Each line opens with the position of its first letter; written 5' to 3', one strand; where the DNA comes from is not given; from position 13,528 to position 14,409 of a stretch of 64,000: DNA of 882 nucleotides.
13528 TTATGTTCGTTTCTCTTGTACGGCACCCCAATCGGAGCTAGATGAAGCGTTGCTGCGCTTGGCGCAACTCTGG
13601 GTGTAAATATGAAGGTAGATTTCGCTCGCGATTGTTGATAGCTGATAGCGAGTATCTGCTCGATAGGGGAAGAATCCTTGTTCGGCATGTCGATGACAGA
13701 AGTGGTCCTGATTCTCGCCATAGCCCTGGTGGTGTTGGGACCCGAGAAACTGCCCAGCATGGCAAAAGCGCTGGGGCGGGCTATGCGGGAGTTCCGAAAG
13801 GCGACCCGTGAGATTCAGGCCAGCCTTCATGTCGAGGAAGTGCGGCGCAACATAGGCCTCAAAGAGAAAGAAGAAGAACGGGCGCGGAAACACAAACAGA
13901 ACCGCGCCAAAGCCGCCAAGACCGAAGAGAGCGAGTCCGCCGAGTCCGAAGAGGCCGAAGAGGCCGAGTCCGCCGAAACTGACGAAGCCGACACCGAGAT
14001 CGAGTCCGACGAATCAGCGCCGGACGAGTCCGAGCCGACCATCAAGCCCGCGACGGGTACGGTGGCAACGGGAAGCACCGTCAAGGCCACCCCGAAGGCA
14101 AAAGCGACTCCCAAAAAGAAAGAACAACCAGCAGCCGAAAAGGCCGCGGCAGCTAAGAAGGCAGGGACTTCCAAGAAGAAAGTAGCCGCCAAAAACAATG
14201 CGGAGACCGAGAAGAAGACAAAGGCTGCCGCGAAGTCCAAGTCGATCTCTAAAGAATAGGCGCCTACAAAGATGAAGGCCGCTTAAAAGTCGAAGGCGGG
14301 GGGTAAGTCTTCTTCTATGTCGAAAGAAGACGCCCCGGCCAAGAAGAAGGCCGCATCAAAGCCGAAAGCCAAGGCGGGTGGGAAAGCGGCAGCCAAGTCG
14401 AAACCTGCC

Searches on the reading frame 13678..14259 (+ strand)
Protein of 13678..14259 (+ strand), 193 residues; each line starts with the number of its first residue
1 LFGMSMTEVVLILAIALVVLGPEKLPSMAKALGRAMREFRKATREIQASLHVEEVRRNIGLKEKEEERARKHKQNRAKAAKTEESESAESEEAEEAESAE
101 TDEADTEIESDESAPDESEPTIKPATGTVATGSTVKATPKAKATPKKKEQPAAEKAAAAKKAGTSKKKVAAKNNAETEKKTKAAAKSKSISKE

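Call 83: search_protein_families(library=pfam, proteins=[window:13678-14259:+], max_evalue=0.001)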
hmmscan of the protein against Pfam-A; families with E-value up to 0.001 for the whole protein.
window:13678-14259:+ (193 aa): 1 family
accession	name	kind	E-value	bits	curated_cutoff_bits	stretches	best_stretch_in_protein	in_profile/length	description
PF02416.21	TatA_B_E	-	5.5e-15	54.8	21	1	5-53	2-50/53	mttA/Hcf106 family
